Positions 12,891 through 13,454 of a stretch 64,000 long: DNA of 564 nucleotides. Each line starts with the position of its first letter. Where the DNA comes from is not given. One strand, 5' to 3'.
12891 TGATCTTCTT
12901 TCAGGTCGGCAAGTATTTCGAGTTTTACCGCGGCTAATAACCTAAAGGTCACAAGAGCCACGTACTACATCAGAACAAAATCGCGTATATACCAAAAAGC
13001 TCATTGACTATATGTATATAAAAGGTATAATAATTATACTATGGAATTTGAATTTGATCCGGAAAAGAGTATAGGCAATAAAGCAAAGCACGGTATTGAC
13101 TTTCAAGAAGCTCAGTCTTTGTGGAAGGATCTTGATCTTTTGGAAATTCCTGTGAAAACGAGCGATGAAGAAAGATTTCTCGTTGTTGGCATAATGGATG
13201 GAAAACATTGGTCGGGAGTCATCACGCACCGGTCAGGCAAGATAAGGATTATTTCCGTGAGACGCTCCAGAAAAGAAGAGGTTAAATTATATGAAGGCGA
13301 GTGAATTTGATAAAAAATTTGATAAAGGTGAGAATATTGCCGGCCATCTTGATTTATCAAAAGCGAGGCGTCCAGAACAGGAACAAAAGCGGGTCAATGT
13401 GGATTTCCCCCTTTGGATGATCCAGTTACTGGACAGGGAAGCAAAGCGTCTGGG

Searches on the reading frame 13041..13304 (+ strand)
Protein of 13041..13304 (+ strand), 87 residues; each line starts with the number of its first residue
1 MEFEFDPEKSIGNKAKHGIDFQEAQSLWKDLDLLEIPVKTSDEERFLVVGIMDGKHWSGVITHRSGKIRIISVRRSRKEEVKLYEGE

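Call 8: search_protein_families(library=ncbifam, proteins=[window:13041-13304:+], max_evalue=0.1)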
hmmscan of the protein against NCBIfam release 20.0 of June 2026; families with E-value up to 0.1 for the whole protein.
window:13041-13304:+ (87 aa): 0 families

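Call 9: search_protein_families(library=pfam, proteins=[window:13041-13304:+], max_evalue=0.1)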
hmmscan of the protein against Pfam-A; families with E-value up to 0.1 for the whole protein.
window:13041-13304:+ (87 aa): 1 family
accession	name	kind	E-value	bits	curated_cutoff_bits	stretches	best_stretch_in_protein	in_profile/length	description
PF04365.19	BrnT_toxin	-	5.7e-23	81.5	34.5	1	5-80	1-77/77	Ribonuclease toxin, BrnT, of type II toxin-antitoxin system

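Call 11: find_encoding_contigs(protein=window:13041-13304:+, flank=10000, max_places=10)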
Protein window:13041-13304:+ (87 aa): no gene with exactly this product is on record in the collection.

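Call 13: find_homologous_proteins(query=window:13041-13304:+, max_evalue=1e-10)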
Query window:13041-13304:+ (87 aa): 7988 proteins with E <= 1e-10 among 8000 candidates; the best 120 are listed.
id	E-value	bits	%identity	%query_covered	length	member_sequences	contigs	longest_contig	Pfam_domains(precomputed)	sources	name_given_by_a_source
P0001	1.8e-50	186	100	100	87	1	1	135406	PF04365.20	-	-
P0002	2.2e-48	180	97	100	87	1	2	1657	PF04365.20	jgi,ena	-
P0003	2.0e-47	177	94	100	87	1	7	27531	PF04365.20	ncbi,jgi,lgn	jgi:uncharacterized protein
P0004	2.1e-47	177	95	100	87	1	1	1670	PF04365.20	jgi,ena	-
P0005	2.3e-47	176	92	100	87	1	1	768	PF04365.20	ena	-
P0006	7.6e-47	175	93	100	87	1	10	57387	PF04365.20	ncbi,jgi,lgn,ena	ncbi:MAG: BrnT family toxin [Smithella sp.]|jgi:uncharacterized DUF497 family protein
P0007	1.4e-46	174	94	100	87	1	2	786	PF04365.20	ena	-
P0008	3.2e-46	173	92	100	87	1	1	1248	PF04365.20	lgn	-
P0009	5.8e-46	172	91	100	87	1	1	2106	PF04365.20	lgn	-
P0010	9.7e-46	171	91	100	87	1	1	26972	PF04365.20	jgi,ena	-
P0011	1.2e-45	171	92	100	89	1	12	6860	PF04365.20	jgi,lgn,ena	-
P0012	2.1e-45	170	92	100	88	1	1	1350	PF04365.20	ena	-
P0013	4.1e-45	169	91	100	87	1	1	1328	PF04365.20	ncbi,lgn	-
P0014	1.1e-44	168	90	100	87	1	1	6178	PF04365.20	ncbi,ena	-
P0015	1.1e-44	168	90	100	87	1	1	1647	PF04365.20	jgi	-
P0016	4.1e-43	163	87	100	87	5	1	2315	PF04365.20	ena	-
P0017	1.2e-42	161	86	100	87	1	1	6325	PF04365.20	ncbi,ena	-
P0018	1.2e-40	155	83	100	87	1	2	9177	PF04365.20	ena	-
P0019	3.7e-40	153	81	98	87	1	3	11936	PF04365.20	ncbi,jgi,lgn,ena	-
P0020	6.9e-40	153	81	98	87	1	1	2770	PF04365.20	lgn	-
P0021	8.5e-39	149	79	99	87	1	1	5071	PF04365.20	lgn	-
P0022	1.3e-38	149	80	99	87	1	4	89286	PF04365.20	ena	-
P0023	2.5e-38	148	77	100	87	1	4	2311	PF04365.20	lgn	-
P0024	3.1e-38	147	79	99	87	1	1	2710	PF04365.20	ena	-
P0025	3.5e-38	147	79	99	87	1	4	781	PF04365.20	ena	-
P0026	6.2e-38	146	79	99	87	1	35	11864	PF04365.20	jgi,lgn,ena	jgi:uncharacterized DUF497 family protein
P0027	6.7e-38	146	79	99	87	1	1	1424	PF04365.20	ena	-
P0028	1.3e-37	145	78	99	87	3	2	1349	PF04365.20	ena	-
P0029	1.7e-37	145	78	99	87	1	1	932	PF04365.20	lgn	-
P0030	3.1e-37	144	78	98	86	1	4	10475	PF04365.20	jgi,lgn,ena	-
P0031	4.1e-37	144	79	99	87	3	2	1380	PF04365.20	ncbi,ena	-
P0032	4.7e-37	144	78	99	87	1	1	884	PF04365.20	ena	-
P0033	4.9e-37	143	77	99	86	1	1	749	PF04365.20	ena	-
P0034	5.1e-37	143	78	99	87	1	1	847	PF04365.20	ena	-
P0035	5.1e-37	143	78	100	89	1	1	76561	PF04365.20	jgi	jgi:hypothetical protein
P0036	5.2e-37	143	78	100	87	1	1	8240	PF04365.20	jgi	jgi:hypothetical protein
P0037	6.3e-37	143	78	99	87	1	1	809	PF04365.20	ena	-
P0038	6.4e-37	143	79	100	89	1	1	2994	PF04365.20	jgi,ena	-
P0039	6.4e-37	143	79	100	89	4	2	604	PF04365.20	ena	-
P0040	6.4e-37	143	77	100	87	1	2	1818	PF04365.20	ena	-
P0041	6.4e-37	143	80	97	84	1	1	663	PF04365.20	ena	-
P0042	6.6e-37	143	74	100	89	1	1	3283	PF04365.20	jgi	jgi:uncharacterized protein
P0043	6.7e-37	143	77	99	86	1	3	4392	PF04365.20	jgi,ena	-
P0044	6.8e-37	143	76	99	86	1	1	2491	PF04365.20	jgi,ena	-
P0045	6.9e-37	143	77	99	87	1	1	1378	PF04365.20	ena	-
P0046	8.7e-37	143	78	99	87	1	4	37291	PF04365.20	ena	-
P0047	1.0e-36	142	78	99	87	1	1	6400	PF04365.20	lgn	-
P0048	1.0e-36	142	78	99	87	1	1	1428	PF04365.20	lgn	-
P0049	1.0e-36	142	78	99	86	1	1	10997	PF04365.20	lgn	-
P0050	1.1e-36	142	78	99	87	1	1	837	PF04365.20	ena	-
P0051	1.1e-36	142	77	99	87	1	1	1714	PF04365.20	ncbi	-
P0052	1.2e-36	142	78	99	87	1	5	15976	PF04365.20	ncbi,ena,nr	ncbi:MAG: uncharacterized protein QG591_3013 [Planctomycetota bacterium]|nr:uncharacterized protein 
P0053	1.3e-36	142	75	100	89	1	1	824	PF04365.20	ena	-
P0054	1.4e-36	142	74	100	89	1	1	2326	PF04365.20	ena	-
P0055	1.6e-36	142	72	100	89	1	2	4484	PF04365.20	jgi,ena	-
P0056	1.8e-36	142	77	99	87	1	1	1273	PF04365.20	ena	-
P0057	1.8e-36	142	76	99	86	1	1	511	PF04365.20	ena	-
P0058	1.8e-36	142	76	99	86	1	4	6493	PF04365.20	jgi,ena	jgi:uncharacterized DUF497 family protein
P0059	1.9e-36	142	79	98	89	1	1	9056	PF04365.20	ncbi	-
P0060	2.1e-36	141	77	99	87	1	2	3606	PF04365.20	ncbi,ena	-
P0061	2.1e-36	141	76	98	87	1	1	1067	PF04365.20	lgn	-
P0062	2.2e-36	141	73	99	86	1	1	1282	PF04365.20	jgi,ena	-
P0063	2.2e-36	141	77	99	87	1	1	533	PF04365.20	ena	-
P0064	2.2e-36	141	77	99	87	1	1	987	PF04365.20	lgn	-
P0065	2.3e-36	141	78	99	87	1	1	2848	PF04365.20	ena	-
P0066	2.3e-36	141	77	99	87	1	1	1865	PF04365.20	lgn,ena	-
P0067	2.4e-36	141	77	99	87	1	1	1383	PF04365.20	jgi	jgi:uncharacterized protein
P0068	2.5e-36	141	74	99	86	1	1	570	PF04365.20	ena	-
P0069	2.5e-36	141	72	100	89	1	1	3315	PF04365.20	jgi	jgi:uncharacterized DUF497 family protein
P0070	2.5e-36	141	75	100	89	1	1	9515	PF04365.20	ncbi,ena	-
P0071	2.6e-36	141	77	99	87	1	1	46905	PF04365.20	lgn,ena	-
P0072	2.7e-36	141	76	100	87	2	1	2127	PF04365.20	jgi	jgi:hypothetical protein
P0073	3.1e-36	141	78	100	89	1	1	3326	PF04365.20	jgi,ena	-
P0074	3.3e-36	141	77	99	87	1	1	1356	PF04365.20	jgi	jgi:uncharacterized protein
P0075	3.3e-36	141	78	99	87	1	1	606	PF04365.20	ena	-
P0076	3.3e-36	141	79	99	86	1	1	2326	PF04365.20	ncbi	-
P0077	3.5e-36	141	74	99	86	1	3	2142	PF04365.20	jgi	jgi:uncharacterized DUF497 family protein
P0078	3.6e-36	141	78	99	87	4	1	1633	PF04365.20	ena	-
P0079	3.9e-36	141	77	99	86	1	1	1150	PF04365.20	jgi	-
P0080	3.9e-36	141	77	99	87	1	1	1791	PF04365.20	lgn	-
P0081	4.0e-36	141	78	99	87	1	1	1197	PF04365.20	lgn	-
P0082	4.2e-36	140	76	99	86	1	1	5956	PF04365.20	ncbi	ncbi:MAG: BrnT family toxin [Nitrospirota bacterium]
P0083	4.3e-36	140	78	99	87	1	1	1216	PF04365.20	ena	-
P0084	4.3e-36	140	77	99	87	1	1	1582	PF04365.20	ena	-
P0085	4.5e-36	140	78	99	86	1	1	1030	PF04365.20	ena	-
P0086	4.5e-36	140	76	100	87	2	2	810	PF04365.20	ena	-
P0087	4.6e-36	140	76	100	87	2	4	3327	PF04365.20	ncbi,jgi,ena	-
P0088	4.7e-36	140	79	98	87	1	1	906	PF04365.20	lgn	-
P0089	4.7e-36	140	74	99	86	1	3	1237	PF04365.20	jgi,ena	jgi:uncharacterized DUF497 family protein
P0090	4.8e-36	140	74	99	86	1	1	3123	PF04365.20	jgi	-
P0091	4.8e-36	140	74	100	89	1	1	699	PF04365.20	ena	-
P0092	5.0e-36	140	76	99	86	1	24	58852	PF04365.20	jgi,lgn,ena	jgi:hypothetical protein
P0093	5.0e-36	140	78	99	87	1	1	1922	PF04365.20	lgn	-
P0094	5.1e-36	140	74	100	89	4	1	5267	PF04365.20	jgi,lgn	jgi:uncharacterized protein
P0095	5.2e-36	140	78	98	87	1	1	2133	PF04365.20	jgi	-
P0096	5.4e-36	140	74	100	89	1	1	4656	PF04365.20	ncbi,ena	-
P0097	5.9e-36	140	77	99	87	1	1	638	PF04365.20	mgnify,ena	mgnify:FL=1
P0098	5.9e-36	140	71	100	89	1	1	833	PF04365.20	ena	-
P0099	6.1e-36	140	74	99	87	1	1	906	PF04365.20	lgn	-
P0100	6.2e-36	140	77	100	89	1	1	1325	PF04365.20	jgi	jgi:uncharacterized DUF497 family protein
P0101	6.5e-36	140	71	100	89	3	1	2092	PF04365.20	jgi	jgi:uncharacterized DUF497 family protein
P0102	6.7e-36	140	71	100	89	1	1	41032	PF04365.20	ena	-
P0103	6.8e-36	140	71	100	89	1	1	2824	PF04365.20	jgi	jgi:uncharacterized DUF497 family protein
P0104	6.9e-36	140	78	99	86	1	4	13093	PF04365.20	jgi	-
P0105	6.9e-36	140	71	100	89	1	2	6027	PF04365.20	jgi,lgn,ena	-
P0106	7.4e-36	140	76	99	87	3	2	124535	PF04365.20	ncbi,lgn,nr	ncbi:MAG: BrnT family toxin [Actinobacteria bacterium]|nr:BrnT family toxin [Actinomycetota bacteriu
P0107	7.6e-36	140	77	99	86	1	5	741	PF04365.20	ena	-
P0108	7.8e-36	140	72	100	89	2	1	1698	PF04365.20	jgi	jgi:uncharacterized DUF497 family protein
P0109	8.7e-36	139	77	99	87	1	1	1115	PF04365.20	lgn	-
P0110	8.8e-36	139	74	98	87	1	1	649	PF04365.20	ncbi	-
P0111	8.9e-36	139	76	98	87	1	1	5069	PF04365.20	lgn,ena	-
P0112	8.9e-36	139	75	98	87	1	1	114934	PF04365.20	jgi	jgi:uncharacterized DUF497 family protein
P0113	8.9e-36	139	74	99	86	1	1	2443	PF04365.20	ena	-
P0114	9.0e-36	139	76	99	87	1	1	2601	PF04365.20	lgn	-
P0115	9.1e-36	139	74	99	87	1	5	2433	PF04365.20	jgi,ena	jgi:uncharacterized DUF497 family protein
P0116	9.2e-36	139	76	98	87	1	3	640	PF04365.20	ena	-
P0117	9.3e-36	139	77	99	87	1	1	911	PF04365.20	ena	-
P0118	9.5e-36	139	76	98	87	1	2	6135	PF04365.20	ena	-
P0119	9.5e-36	139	-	-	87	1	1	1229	PF04365.20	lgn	-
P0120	9.5e-36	139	76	99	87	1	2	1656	PF04365.20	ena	-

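Call 14: find_encoding_contigs(protein=P0006, flank=6000, max_places=10)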
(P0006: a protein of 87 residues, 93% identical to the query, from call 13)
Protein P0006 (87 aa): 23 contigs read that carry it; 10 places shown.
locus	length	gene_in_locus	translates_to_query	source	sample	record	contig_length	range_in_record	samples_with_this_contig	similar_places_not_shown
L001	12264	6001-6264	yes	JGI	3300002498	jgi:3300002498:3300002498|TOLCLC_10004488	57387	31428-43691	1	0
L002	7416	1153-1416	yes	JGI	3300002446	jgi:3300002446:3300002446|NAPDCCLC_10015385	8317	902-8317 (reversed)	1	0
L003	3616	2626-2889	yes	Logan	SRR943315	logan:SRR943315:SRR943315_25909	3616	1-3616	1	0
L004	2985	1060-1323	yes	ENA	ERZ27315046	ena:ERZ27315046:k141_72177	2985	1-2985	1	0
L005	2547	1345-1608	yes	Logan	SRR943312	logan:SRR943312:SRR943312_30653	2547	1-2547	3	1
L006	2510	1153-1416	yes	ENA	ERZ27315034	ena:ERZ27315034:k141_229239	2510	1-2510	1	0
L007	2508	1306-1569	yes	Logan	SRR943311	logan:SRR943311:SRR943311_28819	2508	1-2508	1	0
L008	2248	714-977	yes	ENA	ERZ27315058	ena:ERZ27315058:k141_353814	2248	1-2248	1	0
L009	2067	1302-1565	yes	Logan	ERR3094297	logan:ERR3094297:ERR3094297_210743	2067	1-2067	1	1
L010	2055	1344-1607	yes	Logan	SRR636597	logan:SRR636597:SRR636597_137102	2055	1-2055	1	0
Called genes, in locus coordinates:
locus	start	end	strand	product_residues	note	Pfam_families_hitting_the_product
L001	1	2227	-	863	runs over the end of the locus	PF01326:PPDK_N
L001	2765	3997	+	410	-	PF00909:Ammonium_transp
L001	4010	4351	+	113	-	PF00543:P-II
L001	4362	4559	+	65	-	PF02954:HTH_8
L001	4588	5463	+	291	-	-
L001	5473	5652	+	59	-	-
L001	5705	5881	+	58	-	-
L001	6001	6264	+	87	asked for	PF04365:BrnT_toxin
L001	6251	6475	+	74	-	-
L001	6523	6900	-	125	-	PF00543:P-II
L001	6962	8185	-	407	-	PF00909:Ammonium_transp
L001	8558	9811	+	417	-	-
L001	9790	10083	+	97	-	PF02954:HTH_8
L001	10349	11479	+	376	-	-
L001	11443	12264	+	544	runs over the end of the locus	PF00037:Fer4 (weak), PF12837:Fer4_6 (weak), PF12838:Fer4_7, PF13183:Fer4_8 (weak), PF13187:Fer4_9 (weak), PF13237:Fer4_10 (weak), PF13484:Fer4_16 (weak), PF01645:Glu_synthase, +3 more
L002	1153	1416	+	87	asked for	PF04365:BrnT_toxin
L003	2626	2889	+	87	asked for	PF04365:BrnT_toxin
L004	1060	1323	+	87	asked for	PF04365:BrnT_toxin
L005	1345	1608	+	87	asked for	PF04365:BrnT_toxin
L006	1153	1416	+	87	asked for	PF04365:BrnT_toxin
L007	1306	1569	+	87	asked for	PF04365:BrnT_toxin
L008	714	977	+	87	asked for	PF04365:BrnT_toxin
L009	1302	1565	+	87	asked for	PF04365:BrnT_toxin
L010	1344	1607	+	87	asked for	PF04365:BrnT_toxin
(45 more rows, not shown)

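Call 15: find_encoding_contigs(protein=P0003, flank=6000, max_places=10)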
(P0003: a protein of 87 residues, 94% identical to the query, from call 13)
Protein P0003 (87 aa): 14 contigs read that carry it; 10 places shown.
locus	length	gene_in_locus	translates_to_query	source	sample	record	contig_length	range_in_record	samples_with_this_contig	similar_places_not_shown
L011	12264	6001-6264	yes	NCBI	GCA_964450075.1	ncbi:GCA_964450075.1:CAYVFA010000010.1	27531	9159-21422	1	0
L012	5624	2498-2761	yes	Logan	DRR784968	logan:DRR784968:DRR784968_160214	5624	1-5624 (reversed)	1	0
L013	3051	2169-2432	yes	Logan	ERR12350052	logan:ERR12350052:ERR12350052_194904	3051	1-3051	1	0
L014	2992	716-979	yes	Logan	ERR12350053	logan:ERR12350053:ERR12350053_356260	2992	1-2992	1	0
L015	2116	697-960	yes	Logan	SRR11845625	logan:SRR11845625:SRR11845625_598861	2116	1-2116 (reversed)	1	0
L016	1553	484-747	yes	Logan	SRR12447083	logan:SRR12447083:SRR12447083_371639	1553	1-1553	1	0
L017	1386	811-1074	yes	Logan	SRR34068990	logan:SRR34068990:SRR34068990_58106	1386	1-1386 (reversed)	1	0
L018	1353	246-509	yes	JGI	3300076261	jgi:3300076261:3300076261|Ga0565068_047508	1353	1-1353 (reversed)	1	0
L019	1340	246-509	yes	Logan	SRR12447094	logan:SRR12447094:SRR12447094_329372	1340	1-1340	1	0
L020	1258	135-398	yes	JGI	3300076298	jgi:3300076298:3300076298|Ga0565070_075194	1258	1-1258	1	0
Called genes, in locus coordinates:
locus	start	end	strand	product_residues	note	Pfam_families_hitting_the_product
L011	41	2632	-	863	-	PF01326:PPDK_N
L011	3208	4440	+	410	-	PF00909:Ammonium_transp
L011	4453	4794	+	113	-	PF00543:P-II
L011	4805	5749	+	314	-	-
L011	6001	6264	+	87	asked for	PF04365:BrnT_toxin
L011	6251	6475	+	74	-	-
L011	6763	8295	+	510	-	PF01590:GAF, PF13185:GAF_2, PF00158:Sigma54_activat, PF14532:Sigma54_activ_2, PF00004:AAA (weak), PF07728:AAA_5, PF25601:AAA_lid_14, PF02954:HTH_8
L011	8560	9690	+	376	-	-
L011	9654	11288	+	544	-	PF00037:Fer4 (weak), PF12837:Fer4_6 (faint), PF12838:Fer4_7 (weak), PF13183:Fer4_8 (weak), PF13237:Fer4_10 (faint), PF13484:Fer4_16 (weak), PF01645:Glu_synthase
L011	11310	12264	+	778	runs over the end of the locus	PF01493:GXGXG, PF14691:Fer4_20, PF01266:DAO (weak), PF07992:Pyr_redox_2, PF13450:NAD_binding_8 (weak), PF13738:Pyr_redox_3, PF12838:Fer4_7, PF00037:Fer4, +9 more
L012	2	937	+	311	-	?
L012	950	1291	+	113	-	PF00543:P-II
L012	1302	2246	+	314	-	-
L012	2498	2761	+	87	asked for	PF04365:BrnT_toxin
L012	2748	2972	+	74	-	-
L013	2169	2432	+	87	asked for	PF04365:BrnT_toxin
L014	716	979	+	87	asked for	PF04365:BrnT_toxin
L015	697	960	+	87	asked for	PF04365:BrnT_toxin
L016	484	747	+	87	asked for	PF04365:BrnT_toxin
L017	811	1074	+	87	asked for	PF04365:BrnT_toxin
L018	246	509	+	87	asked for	PF04365:BrnT_toxin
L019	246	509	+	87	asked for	PF04365:BrnT_toxin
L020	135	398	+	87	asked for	PF04365:BrnT_toxin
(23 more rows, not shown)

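Call 22: find_encoding_contigs(protein=P0002, flank=6000, max_places=10)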
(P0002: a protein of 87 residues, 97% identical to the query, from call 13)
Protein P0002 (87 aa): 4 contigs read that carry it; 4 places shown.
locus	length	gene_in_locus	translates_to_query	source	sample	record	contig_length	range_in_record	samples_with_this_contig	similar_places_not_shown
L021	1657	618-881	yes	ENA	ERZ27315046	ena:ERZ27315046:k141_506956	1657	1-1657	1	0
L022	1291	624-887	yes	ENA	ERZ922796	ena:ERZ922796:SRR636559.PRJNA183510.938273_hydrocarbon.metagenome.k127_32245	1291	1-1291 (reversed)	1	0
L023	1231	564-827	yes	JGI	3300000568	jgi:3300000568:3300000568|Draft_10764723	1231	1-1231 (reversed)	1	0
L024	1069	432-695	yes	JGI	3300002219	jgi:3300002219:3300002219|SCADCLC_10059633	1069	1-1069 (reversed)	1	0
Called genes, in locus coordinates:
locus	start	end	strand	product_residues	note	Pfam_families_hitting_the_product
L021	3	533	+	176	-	?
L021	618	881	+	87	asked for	PF04365:BrnT_toxin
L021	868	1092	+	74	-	-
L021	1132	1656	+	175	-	?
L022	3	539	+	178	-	?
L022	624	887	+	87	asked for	PF04365:BrnT_toxin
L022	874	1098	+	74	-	-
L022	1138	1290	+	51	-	?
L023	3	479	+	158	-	?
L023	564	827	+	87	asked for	PF04365:BrnT_toxin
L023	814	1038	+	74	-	-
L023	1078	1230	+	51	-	?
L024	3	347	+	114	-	?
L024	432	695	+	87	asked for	PF04365:BrnT_toxin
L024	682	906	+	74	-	-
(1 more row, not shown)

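Call 23: find_encoding_contigs(protein=P0004, flank=6000, max_places=10)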
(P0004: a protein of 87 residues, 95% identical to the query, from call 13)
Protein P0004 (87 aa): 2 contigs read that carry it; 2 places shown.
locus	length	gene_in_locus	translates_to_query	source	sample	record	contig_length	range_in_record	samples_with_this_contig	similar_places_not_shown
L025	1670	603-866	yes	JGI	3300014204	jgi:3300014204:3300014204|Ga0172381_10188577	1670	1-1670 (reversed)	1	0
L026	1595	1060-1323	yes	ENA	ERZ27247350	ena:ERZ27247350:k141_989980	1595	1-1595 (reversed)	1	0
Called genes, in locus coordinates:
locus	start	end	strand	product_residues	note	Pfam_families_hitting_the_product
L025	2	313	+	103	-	?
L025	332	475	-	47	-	-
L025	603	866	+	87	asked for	PF04365:BrnT_toxin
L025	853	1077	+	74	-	-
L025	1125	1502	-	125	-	PF00543:P-II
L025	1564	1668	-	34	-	?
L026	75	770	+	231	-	PF00117:GATase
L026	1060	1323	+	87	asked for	PF04365:BrnT_toxin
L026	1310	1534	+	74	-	-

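Call 24: find_encoding_contigs(protein=P0010, flank=6000, max_places=10)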
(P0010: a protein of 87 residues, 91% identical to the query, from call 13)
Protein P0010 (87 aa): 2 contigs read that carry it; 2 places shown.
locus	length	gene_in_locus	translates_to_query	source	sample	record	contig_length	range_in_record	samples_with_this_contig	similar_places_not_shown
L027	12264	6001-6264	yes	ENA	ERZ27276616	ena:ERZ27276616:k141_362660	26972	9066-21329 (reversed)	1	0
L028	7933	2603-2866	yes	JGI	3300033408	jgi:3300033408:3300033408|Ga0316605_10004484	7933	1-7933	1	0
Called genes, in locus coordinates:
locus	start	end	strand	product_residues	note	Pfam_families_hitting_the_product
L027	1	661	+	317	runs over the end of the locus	PF01745:IPT (faint), PF01715:IPPT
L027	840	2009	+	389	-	PF00395:SLH (faint)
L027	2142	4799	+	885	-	PF00133:tRNA-synt_1, PF09334:tRNA-synt_1g, PF13603:tRNA-synt_1_2, PF09334:tRNA-synt_1g (weak), PF08264:Anticodon_1, PF10458:Val_tRNA-synt_C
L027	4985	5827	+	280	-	PF02749:QRPTase_N, PF01729:QRPTase_C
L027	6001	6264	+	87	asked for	PF04365:BrnT_toxin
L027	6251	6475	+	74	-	-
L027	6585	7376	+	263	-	PF03099:BPL_LplA_LipB, PF16917:BPL_LplA_LipB_2 (weak), PF02237:BPL_C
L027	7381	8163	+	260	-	PF03309:Pan_kinase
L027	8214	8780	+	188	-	PF01121:CoaE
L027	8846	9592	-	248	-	PF12838:Fer4_7 (faint), PF13187:Fer4_9 (faint), PF14697:Fer4_21 (faint), PF12837:Fer4_6 (faint), PF13237:Fer4_10 (faint), PF25160:LdpA_Fe-S-bd (weak), PF00037:Fer4 (weak), PF01058:Oxidored_q6, +1 more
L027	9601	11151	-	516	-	PF00329:Complex1_30kDa (weak), PF00346:Complex1_49kDa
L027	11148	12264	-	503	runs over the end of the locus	PF00361:Proton_antipo_M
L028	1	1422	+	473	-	?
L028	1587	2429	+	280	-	PF02749:QRPTase_N, PF01729:QRPTase_C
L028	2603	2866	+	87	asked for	PF04365:BrnT_toxin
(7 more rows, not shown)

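Call 42: find_related_loci(query=window:13041-13304:+, collection=genome_contigs, flank=5000)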
Query window:13041-13304:+ (87 aa) in genome_contigs; peptide patterns used: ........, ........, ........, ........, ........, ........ (x = any residue, [..] = any of these).
201 stretches matched a pattern; 118 encode a relative of the query (tblastn E <= 1e-3); the best 80 are kept; 80 distinct loci.
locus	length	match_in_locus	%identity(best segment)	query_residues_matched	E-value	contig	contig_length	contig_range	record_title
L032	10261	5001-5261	94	1-87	5e-52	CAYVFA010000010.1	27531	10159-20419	MAG TPA_asm: uncultured Smithella sp. isolate binchicken_co154_694 genome assembly, contig: NODE_2522_length_27531_cov_1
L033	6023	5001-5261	86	1-87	2e-47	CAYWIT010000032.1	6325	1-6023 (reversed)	MAG TPA_asm: uncultured Rhodospirillaceae bacterium isolate SRP263991_co5_116 genome assembly, contig: NODE_24509_length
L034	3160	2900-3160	83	1-87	3e-44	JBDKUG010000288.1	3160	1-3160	MAG: Smithella sp. isolate 7_bin.81_R2 c_000000042527, whole genome shotgun sequence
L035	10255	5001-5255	79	1-85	4e-42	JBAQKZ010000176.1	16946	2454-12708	MAG: Geobacteraceae bacterium isolate MFD12071_ilm_asm_bin1 k127_22588, whole genome shotgun sequence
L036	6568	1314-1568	79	1-85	2e-41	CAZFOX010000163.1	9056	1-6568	MAG TPA_asm: uncultured bacterium isolate SRP278314_co1_145 genome assembly, contig: NODE_9652_length_9056_cov_4.285413,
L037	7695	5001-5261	76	1-87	6e-41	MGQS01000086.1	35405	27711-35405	MAG: Deltaproteobacteria bacterium RBG_16_54_11 RBG_16_scaffold_4080, whole genome shotgun sequence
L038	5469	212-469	76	1-86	7e-41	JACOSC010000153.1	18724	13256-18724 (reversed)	MAG: Acidobacteria bacterium isolate NC_groundwater_8_Pr7_B-0.1um_54_23 FFV18_Bp1_scaffold_360521, whole genome shotgun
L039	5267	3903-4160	78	1-86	9e-41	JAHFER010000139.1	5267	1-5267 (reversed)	MAG: Nitrospirae bacterium isolate nzgw273 NODE_54311_length_5268_cov_3.297261, whole genome shotgun sequence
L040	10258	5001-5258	77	1-86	2e-40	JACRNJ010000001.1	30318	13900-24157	MAG: Deltaproteobacteria bacterium isolate NC_groundwater_1932_Pr3_S-0.2um_42_6 scaffold_63370, whole genome shotgun seq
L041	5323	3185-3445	74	1-87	3e-40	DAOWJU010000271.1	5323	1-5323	MAG TPA_asm: Desulfuromonadales bacterium isolate CSMAG_2077 CSMAG_2077_k141_2078483_length_5323_cov_26.0000, whole geno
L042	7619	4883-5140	74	1-86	3e-40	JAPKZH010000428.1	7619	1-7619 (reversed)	MAG: Candidatus Aminicenantes bacterium isolate LacPavin_0920_SED5_MAG_55_12 LacPavin_0920_SED5_scaffold_1189647, whole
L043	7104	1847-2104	76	1-86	8e-40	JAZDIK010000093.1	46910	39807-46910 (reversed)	MAG: Pseudomonadota bacterium isolate MEGAHIT-group-0.394 k141_19724913, whole genome shotgun sequence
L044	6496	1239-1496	77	1-86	7e-40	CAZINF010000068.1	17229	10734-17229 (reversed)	MAG TPA_asm: uncultured Syntrophus sp. isolate SRP302447_co1_400 genome assembly, contig: NODE_8776_length_17229_cov_36.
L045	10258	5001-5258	77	1-86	6e-40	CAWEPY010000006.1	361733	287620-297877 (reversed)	MAG: uncultured delta proteobacterium isolate MFD04716.bin.1.419 genome assembly, contig: contig_13391, whole genome sho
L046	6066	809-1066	76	1-86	9e-40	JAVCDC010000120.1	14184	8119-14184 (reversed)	MAG: Candidatus Tritonobacter lacicola isolate MAG_3300035698_867 Ga0374944_519744, whole genome shotgun sequence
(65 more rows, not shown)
